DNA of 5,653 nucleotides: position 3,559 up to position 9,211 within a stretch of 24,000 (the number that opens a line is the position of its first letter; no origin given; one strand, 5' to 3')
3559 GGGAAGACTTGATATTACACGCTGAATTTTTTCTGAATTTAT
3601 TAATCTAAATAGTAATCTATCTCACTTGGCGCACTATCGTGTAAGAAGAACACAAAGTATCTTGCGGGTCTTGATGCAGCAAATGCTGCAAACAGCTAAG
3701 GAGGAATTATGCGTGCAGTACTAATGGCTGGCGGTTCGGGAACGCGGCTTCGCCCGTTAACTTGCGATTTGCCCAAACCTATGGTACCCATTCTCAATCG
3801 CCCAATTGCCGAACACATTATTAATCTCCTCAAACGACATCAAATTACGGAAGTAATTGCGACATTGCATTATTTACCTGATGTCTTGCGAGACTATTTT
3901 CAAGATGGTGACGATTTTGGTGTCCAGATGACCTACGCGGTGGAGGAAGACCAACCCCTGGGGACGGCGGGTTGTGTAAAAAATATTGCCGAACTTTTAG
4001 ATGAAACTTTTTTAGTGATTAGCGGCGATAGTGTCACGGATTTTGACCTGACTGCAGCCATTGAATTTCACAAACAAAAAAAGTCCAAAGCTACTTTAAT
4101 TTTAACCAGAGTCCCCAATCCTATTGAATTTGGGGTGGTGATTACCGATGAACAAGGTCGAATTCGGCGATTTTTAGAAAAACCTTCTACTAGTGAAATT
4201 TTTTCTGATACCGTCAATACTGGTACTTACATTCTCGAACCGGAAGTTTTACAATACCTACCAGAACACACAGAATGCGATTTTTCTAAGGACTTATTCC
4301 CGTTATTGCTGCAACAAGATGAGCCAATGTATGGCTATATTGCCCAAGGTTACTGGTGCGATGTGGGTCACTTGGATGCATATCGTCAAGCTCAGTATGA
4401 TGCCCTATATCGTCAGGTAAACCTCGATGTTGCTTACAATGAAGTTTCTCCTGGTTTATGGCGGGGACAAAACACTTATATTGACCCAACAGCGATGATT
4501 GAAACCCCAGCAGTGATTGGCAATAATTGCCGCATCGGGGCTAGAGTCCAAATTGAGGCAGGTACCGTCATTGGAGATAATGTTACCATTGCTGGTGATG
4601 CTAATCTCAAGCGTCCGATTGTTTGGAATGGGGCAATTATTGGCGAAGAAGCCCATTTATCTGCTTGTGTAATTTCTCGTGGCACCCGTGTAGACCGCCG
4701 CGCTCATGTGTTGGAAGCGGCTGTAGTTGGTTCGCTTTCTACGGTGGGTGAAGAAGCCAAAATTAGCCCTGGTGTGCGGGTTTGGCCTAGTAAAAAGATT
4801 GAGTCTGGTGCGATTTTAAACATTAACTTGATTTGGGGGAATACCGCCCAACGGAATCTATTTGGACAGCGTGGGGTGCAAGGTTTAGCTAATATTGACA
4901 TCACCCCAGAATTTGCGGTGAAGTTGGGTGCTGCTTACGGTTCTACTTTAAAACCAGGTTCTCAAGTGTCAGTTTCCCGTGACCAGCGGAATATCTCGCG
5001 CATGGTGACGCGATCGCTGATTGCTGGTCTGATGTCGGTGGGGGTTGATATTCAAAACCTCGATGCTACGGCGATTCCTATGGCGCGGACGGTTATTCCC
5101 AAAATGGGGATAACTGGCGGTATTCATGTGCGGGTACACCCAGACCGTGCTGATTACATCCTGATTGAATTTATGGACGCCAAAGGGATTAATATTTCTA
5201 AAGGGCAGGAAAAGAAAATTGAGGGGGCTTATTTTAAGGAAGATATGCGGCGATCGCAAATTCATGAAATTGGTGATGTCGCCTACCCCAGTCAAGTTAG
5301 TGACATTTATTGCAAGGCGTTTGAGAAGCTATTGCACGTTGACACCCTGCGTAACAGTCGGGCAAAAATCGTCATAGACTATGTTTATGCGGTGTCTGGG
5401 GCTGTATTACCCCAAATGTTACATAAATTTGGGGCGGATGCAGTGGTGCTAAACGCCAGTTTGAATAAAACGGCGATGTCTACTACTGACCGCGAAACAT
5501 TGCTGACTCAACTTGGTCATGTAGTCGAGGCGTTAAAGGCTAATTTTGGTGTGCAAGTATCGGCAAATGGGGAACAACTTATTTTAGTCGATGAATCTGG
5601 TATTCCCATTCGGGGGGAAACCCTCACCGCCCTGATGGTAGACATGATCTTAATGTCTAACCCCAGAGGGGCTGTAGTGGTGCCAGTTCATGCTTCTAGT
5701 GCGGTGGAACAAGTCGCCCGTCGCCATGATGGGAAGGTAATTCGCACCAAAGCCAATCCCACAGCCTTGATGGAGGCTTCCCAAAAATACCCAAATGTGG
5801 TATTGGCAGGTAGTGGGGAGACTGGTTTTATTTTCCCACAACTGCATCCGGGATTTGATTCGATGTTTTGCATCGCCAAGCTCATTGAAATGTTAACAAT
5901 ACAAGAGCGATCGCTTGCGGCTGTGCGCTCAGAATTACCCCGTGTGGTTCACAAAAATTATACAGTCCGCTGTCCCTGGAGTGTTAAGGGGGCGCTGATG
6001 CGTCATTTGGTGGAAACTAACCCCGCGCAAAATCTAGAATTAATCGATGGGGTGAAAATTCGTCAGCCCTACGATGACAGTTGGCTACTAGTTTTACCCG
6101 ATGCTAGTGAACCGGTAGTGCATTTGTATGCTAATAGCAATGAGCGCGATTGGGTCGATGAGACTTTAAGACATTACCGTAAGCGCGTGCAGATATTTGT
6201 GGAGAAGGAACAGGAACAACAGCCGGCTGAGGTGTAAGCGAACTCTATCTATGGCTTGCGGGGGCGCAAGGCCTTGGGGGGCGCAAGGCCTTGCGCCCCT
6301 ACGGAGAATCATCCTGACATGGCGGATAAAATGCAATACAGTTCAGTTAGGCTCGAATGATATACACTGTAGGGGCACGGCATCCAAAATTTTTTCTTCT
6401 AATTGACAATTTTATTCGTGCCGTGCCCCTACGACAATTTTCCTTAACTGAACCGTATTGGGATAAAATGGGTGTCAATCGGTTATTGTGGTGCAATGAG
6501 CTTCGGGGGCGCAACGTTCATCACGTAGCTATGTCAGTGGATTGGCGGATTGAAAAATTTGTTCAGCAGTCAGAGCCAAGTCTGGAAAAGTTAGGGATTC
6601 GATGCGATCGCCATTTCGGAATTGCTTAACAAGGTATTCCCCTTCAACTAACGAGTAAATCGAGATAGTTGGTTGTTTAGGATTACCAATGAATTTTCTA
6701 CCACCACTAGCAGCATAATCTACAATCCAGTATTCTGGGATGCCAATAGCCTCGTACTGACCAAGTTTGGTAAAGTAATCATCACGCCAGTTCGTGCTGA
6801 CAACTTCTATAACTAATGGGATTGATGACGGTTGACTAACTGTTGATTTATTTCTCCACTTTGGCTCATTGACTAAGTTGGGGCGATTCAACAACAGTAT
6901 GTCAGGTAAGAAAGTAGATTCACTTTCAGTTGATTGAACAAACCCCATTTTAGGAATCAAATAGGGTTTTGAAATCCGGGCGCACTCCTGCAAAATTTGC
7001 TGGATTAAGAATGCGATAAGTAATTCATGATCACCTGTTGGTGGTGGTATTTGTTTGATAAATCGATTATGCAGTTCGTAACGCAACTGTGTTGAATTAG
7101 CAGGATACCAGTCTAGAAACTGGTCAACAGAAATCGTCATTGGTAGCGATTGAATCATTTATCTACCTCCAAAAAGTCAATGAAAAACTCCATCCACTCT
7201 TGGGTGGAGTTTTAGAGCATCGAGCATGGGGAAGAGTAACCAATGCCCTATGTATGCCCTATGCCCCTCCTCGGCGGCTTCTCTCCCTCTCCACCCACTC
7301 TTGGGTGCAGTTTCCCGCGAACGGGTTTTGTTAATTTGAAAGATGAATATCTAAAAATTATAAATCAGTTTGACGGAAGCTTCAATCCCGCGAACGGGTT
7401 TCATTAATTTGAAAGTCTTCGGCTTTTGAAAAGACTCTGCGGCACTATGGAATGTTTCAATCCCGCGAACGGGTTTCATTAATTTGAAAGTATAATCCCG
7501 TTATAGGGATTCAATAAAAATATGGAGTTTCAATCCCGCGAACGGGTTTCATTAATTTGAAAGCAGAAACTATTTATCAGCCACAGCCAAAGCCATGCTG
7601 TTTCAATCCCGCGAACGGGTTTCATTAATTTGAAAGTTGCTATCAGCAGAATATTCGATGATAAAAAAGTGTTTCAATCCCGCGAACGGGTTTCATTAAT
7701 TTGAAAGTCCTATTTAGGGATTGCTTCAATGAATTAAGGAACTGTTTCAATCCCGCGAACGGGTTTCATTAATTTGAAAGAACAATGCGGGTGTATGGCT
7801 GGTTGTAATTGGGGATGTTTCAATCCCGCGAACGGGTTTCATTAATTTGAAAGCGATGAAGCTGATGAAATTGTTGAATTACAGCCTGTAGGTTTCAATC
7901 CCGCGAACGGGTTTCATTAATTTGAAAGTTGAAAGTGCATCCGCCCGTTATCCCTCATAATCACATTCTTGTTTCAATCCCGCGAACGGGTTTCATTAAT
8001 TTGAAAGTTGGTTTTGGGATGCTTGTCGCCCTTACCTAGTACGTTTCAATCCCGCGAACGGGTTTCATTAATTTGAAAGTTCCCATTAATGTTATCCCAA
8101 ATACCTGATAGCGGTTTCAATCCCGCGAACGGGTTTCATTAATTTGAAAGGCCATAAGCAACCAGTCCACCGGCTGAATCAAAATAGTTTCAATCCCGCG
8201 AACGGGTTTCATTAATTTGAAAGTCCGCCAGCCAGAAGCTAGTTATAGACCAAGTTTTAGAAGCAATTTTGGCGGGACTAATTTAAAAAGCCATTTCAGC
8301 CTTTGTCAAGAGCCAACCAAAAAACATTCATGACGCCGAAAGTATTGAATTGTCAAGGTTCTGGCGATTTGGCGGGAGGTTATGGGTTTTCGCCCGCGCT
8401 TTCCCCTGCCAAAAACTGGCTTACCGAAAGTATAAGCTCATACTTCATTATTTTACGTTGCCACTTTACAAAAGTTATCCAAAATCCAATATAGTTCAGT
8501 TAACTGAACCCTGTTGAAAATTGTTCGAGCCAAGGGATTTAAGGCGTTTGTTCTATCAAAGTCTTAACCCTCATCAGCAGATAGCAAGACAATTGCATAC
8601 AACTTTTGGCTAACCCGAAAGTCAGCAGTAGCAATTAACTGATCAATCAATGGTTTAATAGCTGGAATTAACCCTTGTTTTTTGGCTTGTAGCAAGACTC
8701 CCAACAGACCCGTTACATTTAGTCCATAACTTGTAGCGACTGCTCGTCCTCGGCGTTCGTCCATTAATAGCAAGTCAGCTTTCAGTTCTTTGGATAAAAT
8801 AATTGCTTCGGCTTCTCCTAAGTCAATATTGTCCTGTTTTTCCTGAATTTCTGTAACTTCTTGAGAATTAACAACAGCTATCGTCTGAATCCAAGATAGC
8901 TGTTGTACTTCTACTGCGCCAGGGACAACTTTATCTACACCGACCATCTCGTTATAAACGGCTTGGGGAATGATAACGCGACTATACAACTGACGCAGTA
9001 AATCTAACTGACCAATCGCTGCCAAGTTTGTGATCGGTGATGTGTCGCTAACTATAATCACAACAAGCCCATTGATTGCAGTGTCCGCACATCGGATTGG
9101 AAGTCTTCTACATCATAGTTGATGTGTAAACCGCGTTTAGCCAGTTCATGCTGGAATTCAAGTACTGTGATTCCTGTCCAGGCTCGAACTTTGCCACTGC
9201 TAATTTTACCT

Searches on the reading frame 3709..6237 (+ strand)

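Call 42: search_protein_families(library=pfam, proteins=[window:3709-6237:+], max_evalue=0.001)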
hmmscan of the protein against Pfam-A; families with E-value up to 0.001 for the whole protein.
window:3709-6237:+ (842 aa): 10 families
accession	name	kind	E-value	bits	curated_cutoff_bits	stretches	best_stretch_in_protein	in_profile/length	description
PF00483.29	NTP_transferase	-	1.2e-59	202.3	21.2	1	3-232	2-242/245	Nucleotidyl transferase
PF02878.22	PGM_PMM_I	-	8.8e-27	93.9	22.5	1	383-513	2-136/138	Phosphoglucomutase/phosphomannomutase, alpha/beta/alpha domain I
PF00132.30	Hexapep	-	2.4e-14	52.7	27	2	268-299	2-33/36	Bacterial transferase hexapeptide (six repeats)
PF25084.1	LbH_EIF2B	-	4.3e-14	52.8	54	1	251-352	5-105/105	EIF2B subunit epsilon LbH domain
PF02879.22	PGM_PMM_II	-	1.8e-10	41.7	29.3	1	533-631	2-103/103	Phosphoglucomutase/phosphomannomutase, alpha/beta/alpha domain II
PF25087.1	GMPPB_C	-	5.3e-06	26.5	39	1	263-365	6-101/110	GMPPB C-terminal domain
PF12804.13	NTP_transf_3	-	6.2e-06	26.9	27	1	3-108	1-96/160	MobA-like NTP transferase domain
PF02880.22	PGM_PMM_III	-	1.4e-05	25.6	20.7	1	636-744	2-112/115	Phosphoglucomutase/phosphomannomutase, alpha/beta/alpha domain III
PF14602.12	Hexapep_2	-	1.5e-05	25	27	1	267-295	1-27/34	Hexapeptide repeat of succinyl-transferase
PF24894.1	Hexapep_GlmU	-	0.00099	19.6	23.3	0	269-334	20-83/104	GlmU-like, C-terminal hexapeptide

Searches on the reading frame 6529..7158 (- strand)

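Call 42: search_protein_families(library=pfam, proteins=[window:6529-7158:-], max_evalue=0.001)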
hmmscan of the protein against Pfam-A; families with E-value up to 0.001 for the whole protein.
window:6529-7158:- (209 aa): 1 family
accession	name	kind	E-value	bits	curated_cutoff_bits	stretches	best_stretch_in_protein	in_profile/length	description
PF05685.18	Uma2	-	2.6e-28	99.1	27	1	11-198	1-171/172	Putative restriction endonuclease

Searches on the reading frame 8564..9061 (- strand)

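Call 42: search_protein_families(library=pfam, proteins=[window:8564-9061:-], max_evalue=0.001)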
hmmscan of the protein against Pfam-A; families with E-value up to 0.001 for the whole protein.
window:8564-9061:- (165 aa): 2 families
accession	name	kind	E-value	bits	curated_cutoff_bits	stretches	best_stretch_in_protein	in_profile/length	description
PF11848.13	DUF3368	-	6e-15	55.3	27.3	1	116-159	1-43/46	Domain of unknown function (DUF3368)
PF20698.3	PIN-TPR-GreABC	-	3.5e-06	27.8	27.8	0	5-40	2-37/138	PIN domain associated with the TPR-GreAB-C-PIN system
